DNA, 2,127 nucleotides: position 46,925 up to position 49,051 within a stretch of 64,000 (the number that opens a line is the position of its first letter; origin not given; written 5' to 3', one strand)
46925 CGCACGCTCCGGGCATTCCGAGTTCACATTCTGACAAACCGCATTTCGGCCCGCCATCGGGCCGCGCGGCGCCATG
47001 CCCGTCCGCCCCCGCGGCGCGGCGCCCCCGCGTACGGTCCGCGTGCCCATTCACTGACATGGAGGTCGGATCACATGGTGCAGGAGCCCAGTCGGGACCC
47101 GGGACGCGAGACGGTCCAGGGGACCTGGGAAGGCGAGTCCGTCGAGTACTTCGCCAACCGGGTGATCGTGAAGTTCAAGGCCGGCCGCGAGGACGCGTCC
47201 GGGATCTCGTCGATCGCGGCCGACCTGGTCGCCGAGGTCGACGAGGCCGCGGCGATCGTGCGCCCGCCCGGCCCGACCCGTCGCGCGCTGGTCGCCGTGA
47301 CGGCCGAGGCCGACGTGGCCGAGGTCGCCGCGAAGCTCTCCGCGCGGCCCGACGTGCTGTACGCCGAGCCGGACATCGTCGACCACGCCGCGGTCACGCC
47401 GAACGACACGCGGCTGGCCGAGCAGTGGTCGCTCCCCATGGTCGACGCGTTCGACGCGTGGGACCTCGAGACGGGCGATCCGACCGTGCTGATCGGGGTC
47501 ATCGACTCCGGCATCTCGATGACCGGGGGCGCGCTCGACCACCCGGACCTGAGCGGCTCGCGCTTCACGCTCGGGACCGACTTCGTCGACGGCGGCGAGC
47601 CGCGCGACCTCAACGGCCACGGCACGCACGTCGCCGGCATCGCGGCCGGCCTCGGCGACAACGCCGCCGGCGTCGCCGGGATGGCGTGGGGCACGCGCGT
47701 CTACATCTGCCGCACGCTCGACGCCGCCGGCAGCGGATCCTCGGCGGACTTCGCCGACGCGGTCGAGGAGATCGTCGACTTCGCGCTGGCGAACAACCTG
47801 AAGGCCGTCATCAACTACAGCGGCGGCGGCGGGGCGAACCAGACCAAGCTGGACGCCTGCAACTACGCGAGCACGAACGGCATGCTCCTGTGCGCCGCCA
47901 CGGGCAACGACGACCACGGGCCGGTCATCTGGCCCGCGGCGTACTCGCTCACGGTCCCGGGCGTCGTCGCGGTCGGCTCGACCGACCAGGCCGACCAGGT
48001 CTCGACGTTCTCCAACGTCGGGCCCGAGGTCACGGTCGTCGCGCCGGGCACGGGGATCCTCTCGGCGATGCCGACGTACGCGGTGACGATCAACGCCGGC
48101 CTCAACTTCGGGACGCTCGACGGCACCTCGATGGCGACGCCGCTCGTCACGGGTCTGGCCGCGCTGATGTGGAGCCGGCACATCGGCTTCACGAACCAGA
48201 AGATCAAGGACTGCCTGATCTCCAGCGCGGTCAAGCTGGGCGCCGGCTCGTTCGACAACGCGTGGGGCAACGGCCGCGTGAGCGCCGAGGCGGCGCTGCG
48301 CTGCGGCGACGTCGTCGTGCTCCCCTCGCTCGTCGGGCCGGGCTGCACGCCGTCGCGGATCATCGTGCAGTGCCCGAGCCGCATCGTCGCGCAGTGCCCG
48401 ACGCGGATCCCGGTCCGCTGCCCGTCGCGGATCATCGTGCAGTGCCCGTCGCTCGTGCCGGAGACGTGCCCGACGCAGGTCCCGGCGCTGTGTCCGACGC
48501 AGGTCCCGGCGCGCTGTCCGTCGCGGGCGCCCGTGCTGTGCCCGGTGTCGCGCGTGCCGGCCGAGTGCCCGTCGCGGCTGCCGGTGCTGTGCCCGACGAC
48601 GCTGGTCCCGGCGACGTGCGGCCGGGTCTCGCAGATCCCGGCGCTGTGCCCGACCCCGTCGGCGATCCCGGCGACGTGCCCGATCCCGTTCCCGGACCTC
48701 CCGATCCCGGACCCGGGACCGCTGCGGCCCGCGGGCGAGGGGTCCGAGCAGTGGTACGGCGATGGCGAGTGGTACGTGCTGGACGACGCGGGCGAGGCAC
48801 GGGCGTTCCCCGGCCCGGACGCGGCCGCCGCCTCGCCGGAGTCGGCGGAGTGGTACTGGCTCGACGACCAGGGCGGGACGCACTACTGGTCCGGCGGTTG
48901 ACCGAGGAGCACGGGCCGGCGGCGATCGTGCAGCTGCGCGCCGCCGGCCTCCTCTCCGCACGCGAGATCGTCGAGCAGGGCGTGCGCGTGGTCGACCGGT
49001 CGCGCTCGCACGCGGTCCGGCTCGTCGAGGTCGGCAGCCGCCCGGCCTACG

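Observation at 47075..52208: Split lanthionine-synthetase operon led by a large S8 protease instead of a small precursor gene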

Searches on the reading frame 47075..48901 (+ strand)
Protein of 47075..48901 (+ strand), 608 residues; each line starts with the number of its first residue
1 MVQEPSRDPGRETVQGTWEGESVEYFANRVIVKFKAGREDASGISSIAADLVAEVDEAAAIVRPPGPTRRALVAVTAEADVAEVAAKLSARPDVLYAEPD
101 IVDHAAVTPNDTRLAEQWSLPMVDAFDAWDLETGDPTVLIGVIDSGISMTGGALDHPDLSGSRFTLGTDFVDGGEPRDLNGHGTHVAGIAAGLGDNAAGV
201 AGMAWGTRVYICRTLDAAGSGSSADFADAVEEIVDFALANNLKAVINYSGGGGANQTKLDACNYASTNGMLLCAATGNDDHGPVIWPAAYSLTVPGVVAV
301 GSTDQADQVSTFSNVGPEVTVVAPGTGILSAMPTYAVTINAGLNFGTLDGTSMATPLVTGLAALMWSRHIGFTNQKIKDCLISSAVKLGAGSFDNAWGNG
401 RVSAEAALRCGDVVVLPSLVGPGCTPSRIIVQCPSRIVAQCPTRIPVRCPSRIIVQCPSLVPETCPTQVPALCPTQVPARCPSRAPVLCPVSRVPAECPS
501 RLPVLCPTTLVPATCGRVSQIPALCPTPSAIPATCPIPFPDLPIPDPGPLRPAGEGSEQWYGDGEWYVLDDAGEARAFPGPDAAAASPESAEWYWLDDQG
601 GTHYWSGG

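Call 3: search_protein_families(library=pfam, proteins=[window:47075-48901:+], max_evalue=0.01)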
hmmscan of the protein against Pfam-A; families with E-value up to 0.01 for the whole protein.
window:47075-48901:+ (608 aa): 2 families
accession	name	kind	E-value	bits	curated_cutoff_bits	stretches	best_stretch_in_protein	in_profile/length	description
PF00082.27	Peptidase_S8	-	2.1e-47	162.3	21.8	1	137-400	3-288/288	Subtilase family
PF22148.1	Fervidolysin_NPro-like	-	1.3e-10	41.9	21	1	19-100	9-81/81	Fervidolysin N-terminal prodomain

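Call 4: search_protein_families(library=ncbifam, proteins=[window:47075-48901:+], max_evalue=0.01)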
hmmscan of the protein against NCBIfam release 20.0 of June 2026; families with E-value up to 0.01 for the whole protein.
window:47075-48901:+ (608 aa): 6 families
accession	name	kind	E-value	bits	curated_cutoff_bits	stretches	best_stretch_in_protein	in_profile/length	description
TIGR03921.1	T7SS_mycosin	equivalog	4.8e-44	150.9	278.75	1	127-409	5-286/353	type VII secretion-associated serine protease mycosin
NF033595.1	denti_PrtP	equivalog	5e-32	111.3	300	2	246-407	342-501/606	dentilisin complex serine proteinase subunit PrtP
TIGR03895.1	protease_PatA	subfamily_domain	3.9e-14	52.3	421.05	1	182-386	1-201/606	PatA/PatG family cyanobactin maturation protease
NF049966.1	QH_SP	equivalog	2e-12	47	165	1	140-389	2-215/219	subtilisin-like serine protease QhpE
NF040809.1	germ_prot_CspBA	exception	1.2e-07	29.8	1250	2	292-370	396-477/1099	bifunctional germination protease/germinant receptor pseudoprotease CspBA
NF051851.1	AtpSerPepEprS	equivalog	6.5e-06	24.5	1700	1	78-215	10-150/988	autotransporter serine peptidase EprS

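Call 35: list_cluster_members(proteins=[window:47075-48901:+, P0001, window:50719-51969:+, window:51966-52208:+, window:48898-49851:+])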
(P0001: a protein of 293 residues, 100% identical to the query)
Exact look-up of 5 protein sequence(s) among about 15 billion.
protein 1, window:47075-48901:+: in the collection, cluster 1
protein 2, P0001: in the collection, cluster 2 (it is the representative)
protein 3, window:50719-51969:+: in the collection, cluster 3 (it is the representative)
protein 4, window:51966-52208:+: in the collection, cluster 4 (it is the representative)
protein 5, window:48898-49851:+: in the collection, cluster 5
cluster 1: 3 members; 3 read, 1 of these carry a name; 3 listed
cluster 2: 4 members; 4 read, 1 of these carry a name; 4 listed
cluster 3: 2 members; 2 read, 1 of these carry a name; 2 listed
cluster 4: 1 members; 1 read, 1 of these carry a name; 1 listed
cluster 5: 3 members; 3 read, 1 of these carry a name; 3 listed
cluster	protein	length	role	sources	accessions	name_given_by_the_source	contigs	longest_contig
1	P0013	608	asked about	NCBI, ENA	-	-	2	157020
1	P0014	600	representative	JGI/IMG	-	subtilisin family serine protease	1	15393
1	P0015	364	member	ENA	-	-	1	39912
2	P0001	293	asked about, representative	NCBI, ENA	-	-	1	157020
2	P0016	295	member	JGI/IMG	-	hypothetical protein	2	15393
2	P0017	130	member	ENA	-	-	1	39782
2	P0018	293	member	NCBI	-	-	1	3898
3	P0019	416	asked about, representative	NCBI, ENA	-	-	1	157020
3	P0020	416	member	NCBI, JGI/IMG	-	lantibiotic modifying enzyme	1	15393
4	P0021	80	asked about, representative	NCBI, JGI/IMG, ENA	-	hypothetical protein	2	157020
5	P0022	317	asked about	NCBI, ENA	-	-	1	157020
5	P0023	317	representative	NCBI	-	-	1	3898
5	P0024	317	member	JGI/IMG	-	hypothetical protein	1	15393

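Call 52: find_homologous_proteins(query=window:47075-48901:+, max_evalue=1e-10)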
Query window:47075-48901:+ (608 aa): 3837 proteins with E <= 1e-10 among 8000 candidates; the best 120 are listed.
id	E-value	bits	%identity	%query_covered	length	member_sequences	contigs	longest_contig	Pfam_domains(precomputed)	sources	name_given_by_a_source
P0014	0.0e+0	1346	98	100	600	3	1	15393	PF22148.2,PF00082.28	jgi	jgi:subtilisin family serine protease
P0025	0.0e+0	1258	85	100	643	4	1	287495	PF22148.2,PF00082.28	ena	-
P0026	0.0e+0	1068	82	100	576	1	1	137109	PF22148.2,PF00082.28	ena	-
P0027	1.1e-220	753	62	100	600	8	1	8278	PF00082.28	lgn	-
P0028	9.2e-218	743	59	100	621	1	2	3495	PF00082.28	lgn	-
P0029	2.6e-193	662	57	99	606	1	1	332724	PF22148.2,PF00082.28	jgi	jgi:thermitase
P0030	1.2e-192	660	56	99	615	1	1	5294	PF00082.28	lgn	-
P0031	1.1e-191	657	58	98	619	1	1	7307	PF22148.2,PF00082.28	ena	-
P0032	3.4e-189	649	54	99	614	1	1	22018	PF00082.28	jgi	jgi:Subtilase family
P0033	3.5e-189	649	54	99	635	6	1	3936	PF22148.2,PF00082.28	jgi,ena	-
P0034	9.7e-189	647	56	99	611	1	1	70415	PF00082.28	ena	-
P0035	3.3e-188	646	56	99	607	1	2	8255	PF00082.28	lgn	-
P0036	9.4e-188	644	55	100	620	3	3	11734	PF22148.2,PF00082.28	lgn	-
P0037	2.9e-186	639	55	99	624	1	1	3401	PF22148.2,PF00082.28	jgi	jgi:hypothetical protein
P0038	3.6e-186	639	57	97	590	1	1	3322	PF00082.28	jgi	jgi:thermitase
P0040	3.5e-184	632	56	100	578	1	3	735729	PF22148.2,PF00082.28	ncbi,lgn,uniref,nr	ncbi:S8 family peptidase [Demequina iriomotensis]|uniref:S8 family peptidase n=1 Tax=Demequina iriom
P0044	1.1e-179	617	55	96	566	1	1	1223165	PF22148.2,PF00082.28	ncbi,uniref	ncbi:S8 family serine peptidase [Kribbella sp. NPDC026611]|uniref:S8 family serine peptidase n=1 Tax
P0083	2.7e-163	563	65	68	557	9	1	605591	PF00082.28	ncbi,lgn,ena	-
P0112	3.9e-159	550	63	66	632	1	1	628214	PF22148.2,PF00082.28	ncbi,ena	-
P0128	5.6e-156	539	55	81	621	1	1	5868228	PF00082.28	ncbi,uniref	ncbi:S8 family serine peptidase [Humitalea sp. 24SJ18S-53]|uniref:S8 family serine peptidase n=1 Tax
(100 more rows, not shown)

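Call 54: find_encoding_contigs(protein=P0040, flank=9000, max_places=1)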
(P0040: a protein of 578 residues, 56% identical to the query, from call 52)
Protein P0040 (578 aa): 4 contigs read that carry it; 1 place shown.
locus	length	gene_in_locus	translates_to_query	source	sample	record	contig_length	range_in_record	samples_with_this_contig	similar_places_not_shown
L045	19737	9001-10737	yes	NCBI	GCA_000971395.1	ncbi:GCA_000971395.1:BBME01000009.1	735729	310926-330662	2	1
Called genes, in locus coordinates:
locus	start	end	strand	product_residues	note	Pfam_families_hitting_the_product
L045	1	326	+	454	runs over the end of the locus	PF04616:Glyco_hydro_43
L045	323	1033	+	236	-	PF04854:DUF624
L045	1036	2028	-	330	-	PF00356:LacI, PF00532:Peripla_BP_1, PF13407:Peripla_BP_4, PF13377:Peripla_BP_3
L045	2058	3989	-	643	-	PF07944:Beta-AFase-like_GH127_cat, PF20736:Glyco_hydro127M, PF20737:Glyco_hydro127C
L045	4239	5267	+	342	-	-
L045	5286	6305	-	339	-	PF10042:DUF2278, PF00932:LTD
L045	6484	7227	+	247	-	PF03704:BTAD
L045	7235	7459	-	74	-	-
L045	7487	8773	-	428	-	PF00082:Peptidase_S8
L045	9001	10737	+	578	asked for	PF22148:Fervidolysin_NPro-like (weak), PF00082:Peptidase_S8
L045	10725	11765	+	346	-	PF01636:APH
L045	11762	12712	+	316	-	PF17914:HopA1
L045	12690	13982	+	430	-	PF05147:LANC_like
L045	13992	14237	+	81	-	PF22148:Fervidolysin_NPro-like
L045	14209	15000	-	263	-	PF01738:DLH (weak)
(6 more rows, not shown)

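Call 55: find_encoding_contigs(protein=P0044, flank=9000, max_places=1)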
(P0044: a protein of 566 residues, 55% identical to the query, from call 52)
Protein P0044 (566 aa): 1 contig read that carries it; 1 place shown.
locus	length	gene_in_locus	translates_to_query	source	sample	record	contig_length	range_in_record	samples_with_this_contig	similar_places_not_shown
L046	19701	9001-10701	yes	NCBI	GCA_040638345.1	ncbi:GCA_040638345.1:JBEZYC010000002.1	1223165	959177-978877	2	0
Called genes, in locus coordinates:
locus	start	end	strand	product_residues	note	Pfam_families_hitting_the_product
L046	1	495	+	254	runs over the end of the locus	PF00196:GerE (weak)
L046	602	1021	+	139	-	-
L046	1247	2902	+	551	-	PF03473:MOSC, PF03475:YiiM_3-alpha, PF00175:NAD_binding_1, PF00111:Fer2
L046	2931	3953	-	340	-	PF13378:MR_MLE_C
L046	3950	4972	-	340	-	PF13228:DUF4037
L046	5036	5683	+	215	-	PF00702:Hydrolase, PF12710:HAD (faint), PF13419:HAD_2, PF13242:Hydrolase_like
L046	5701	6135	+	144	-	-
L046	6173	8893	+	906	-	PF13191:AAA_16, PF13401:AAA_22 (weak), PF13384:HTH_23 (faint), PF00196:GerE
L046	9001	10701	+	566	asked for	PF22148:Fervidolysin_NPro-like (weak), PF00082:Peptidase_S8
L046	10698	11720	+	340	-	PF01636:APH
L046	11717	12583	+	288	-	PF17914:HopA1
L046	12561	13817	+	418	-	PF05147:LANC_like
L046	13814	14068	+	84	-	PF22148:Fervidolysin_NPro-like (weak)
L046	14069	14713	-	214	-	PF03704:BTAD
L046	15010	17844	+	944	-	PF13191:AAA_16, PF00196:GerE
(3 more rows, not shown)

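Call 56: find_encoding_contigs(protein=P0128, flank=9000, max_places=1)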
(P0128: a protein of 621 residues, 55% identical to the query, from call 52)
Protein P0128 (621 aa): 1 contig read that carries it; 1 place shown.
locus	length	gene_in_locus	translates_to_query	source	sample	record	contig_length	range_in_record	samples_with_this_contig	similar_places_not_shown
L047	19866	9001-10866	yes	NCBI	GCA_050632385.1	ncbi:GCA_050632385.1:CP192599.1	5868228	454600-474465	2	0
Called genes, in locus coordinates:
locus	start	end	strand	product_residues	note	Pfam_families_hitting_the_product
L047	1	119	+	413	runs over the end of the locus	PF19425:Csd3_N2 (weak), PF01551:Peptidase_M23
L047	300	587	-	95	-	-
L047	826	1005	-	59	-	PF10013:DUF2256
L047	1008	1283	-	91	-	PF20082:DUF6476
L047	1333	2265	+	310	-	PF00849:PseudoU_synth_2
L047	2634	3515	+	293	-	PF00140:Sigma70_r1_2, PF04542:Sigma70_r2, PF04545:Sigma70_r4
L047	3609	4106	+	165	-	PF00903:Glyoxalase, PF18029:Glyoxalase_6 (weak)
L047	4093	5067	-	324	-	PF13640:2OG-FeII_Oxy_3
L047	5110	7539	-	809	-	PF01565:FAD_binding_4, PF09084:NMT1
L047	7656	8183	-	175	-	PF13420:Acetyltransf_4 (weak), PF00583:Acetyltransf_1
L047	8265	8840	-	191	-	PF13340:DUF4096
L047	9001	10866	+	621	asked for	PF00082:Peptidase_S8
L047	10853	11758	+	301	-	PF13641:Glyco_tranf_2_3, PF00535:Glycos_transf_2, PF10111:Glyco_tranf_2_2 (weak), PF02709:Glyco_transf_7C (weak)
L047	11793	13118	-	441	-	PF00296:Bac_luciferase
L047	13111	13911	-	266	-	PF03180:Lipoprotein_9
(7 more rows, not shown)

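Call 57: find_encoding_contigs(protein=P0112, flank=9000, max_places=1)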
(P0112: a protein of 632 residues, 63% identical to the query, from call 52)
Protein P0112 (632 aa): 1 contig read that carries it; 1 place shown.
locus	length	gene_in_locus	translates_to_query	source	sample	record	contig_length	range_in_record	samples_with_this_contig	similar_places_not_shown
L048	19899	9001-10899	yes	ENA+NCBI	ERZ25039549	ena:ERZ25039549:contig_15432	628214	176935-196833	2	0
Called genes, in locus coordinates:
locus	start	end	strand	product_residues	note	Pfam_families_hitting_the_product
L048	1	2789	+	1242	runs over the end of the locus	PF00353:HemolysinCabind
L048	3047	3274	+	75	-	-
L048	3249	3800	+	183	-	PF13229:Beta_helix (weak)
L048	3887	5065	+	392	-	-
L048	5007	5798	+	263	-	-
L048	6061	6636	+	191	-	PF13448:DUF4114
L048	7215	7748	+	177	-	PF07509:DUF1523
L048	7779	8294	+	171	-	PF23226:Exo_endo_phos_PGAP2IP (weak), PF03372:Exo_endo_phos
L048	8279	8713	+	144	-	PF03372:Exo_endo_phos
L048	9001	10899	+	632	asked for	PF22148:Fervidolysin_NPro-like (weak), PF00082:Peptidase_S8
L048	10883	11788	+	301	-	PF13641:Glyco_tranf_2_3, PF00535:Glycos_transf_2, PF10111:Glyco_tranf_2_2, PF13632:Glyco_trans_2_3 (faint), PF02709:Glyco_transf_7C (weak)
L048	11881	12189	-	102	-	-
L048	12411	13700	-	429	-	PF03349:Toluene_X, PF13505:OMP_b-brl (faint)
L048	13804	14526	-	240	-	PF06742:DUF1214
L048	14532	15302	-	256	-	PF06863:DUF1254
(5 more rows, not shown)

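Call 58: search_protein_families(library=padloc, proteins=[window:47075-48901:+], max_evalue=0.01)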
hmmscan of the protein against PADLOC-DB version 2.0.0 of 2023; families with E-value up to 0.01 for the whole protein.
window:47075-48901:+ (608 aa): 4 families
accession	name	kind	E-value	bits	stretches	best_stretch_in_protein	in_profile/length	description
PDLC03014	subtilase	-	6.5e-24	83.1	1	80-398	124-387/391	-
PDLC02198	IetS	-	0.00052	16.1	1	139-251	255-363/795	-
PDLC03396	REase_II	-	0.0012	15.7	1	422-499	409-485/550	Type II nicking endonuclease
PDLC02197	IetS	-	0.0066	12.8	0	343-370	488-515/749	-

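Call 73: predict_structure(alignment_id=A3)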
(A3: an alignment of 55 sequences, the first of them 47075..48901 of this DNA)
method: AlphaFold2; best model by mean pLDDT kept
length: 608 residues; sequences in the alignment: 55
mean_pLDDT: 63.5   pTM: 0.57
mean pLDDT of the five models: 63.5, 59.6, 59.5, 57.1, 55.5
residues with pLDDT >= 90: 79; 70-90: 219; 50-70: 133; < 50: 177
segments of 3 or more residues with pLDDT < 50: 1-11, 104-106, 389-398, 415-565
pLDDT, mean of each block of 10 residues (from residue 1): 36 73 78 70 64 68 68 79 85 83 56 74 78 80 78 71 75 65 87 78 87 75 88 94 91 88 97 80 79 91 70 65 68 81 78 83 91 92 69 50 85 49 34 29 25 24 29 27 27 26 25 25 24 25 31 30 46 57 63 66 63
secondary structure, 60 per line:
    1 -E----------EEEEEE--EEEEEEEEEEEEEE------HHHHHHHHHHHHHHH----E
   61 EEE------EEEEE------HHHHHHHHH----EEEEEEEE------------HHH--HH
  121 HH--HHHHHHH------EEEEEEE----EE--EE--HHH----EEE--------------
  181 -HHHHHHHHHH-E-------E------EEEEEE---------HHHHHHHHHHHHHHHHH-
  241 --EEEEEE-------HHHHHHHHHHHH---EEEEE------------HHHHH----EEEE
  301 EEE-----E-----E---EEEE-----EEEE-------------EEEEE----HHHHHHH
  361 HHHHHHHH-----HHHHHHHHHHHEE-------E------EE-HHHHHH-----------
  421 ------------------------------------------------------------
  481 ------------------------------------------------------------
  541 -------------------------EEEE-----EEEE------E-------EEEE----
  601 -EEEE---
elements in order: E13-18 E21-34 H41-55 E60-63 E70-74 H81-89 E94-101 H119-122 H125-131 E138-144 E164-166 H182-191 E208-213 H223-239 E243-248 H256-267 E271-275 H288-292 E297-303 E319-322 E328-331 E345-349 H354-368 H374-384 H404-409 E566-569 E575-578 E593-596 E602-605

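Call 92: find_encoding_contigs(protein=P0083, flank=6000, max_places=1)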
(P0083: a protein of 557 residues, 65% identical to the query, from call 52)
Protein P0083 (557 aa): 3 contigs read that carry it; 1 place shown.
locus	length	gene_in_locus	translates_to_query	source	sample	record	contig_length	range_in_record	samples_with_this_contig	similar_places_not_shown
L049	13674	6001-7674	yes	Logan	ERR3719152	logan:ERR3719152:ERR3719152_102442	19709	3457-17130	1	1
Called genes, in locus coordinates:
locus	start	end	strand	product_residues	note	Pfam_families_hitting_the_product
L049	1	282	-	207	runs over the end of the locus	PF00440:TetR_N, PF08359:TetR_C_4 (weak), PF17932:TetR_C_24 (weak)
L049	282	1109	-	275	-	PF00795:CN_hydrolase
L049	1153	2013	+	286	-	PF10974:DUF2804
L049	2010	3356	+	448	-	PF00083:Sugar_tr, PF07690:MFS_1, PF12832:MFS_1_like (weak), PF06609:TRI12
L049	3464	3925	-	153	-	-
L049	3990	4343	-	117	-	-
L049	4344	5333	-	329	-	PF00487:FA_desaturase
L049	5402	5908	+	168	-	PF13302:Acetyltransf_3, PF00583:Acetyltransf_1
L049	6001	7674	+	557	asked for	PF00082:Peptidase_S8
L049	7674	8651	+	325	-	PF00535:Glycos_transf_2, PF10111:Glyco_tranf_2_2, PF13641:Glyco_tranf_2_3, PF02709:Glyco_transf_7C (weak)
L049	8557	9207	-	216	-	PF13411:MerR_1, PF00376:MerR (weak)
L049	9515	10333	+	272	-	-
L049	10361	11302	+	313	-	-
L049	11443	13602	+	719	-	PF00990:GGDEF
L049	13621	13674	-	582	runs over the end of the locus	PF18911:PKD_4, PF00801:PKD (weak), PF22352:K319L-like_PKD (faint)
